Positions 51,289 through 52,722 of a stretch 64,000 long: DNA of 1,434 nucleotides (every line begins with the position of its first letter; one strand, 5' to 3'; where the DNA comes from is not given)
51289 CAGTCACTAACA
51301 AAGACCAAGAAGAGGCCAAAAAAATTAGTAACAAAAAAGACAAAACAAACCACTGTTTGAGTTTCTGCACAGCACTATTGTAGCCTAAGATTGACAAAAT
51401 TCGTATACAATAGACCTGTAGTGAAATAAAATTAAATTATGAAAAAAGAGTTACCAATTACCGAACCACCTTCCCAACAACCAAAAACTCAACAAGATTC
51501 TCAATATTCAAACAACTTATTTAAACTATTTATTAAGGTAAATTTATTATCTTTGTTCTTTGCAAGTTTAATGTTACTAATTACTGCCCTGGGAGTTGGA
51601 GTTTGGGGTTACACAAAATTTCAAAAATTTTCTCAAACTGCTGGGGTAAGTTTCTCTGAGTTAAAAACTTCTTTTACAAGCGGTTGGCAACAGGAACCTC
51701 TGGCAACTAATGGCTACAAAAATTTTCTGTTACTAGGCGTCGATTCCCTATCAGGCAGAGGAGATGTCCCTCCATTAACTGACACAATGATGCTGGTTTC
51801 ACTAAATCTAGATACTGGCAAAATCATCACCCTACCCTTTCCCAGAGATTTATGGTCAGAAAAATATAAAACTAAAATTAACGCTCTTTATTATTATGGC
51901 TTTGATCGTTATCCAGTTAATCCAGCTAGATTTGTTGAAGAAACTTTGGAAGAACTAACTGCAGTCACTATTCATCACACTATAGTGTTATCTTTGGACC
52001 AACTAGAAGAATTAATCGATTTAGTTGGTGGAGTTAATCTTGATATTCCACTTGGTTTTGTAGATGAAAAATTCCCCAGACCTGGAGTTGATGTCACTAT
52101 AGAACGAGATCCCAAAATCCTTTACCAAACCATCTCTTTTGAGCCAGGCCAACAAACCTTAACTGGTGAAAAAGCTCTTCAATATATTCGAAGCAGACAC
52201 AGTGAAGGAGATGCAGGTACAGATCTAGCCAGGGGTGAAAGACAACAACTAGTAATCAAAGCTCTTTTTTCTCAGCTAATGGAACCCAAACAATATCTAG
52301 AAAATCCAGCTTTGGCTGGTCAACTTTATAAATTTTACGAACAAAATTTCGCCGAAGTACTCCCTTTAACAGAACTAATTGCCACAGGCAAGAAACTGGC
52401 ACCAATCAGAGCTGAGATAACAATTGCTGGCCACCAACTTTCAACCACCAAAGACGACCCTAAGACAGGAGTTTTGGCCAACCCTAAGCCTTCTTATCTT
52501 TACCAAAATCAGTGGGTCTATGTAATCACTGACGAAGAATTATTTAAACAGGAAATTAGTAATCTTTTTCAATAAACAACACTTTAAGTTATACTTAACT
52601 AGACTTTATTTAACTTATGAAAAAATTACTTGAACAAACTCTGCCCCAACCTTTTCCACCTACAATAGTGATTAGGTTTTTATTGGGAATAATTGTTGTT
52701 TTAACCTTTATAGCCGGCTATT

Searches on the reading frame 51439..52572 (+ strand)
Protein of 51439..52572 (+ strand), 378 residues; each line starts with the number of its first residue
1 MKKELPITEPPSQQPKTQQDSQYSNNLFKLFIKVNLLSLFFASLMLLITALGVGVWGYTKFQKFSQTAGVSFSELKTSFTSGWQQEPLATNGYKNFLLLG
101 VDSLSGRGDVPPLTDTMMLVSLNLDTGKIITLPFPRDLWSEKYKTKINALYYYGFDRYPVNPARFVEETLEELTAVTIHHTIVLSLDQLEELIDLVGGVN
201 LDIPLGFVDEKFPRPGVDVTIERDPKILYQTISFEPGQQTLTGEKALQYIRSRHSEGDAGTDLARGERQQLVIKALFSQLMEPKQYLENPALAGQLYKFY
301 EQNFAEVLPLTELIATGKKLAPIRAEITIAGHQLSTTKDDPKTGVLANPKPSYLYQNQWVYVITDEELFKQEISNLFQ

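Call 5: search_protein_families(library=pfam, max_evalue=0.01, proteins=[window:51439-52572:+])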
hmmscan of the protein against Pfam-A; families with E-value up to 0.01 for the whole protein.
window:51439-52572:+ (378 aa): 1 family
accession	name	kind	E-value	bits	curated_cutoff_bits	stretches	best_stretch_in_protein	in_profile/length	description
PF03816.19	LytR_cpsA_psr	-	1.7e-28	100.1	24.6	1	114-280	2-148/150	LytR_cpsA_psr family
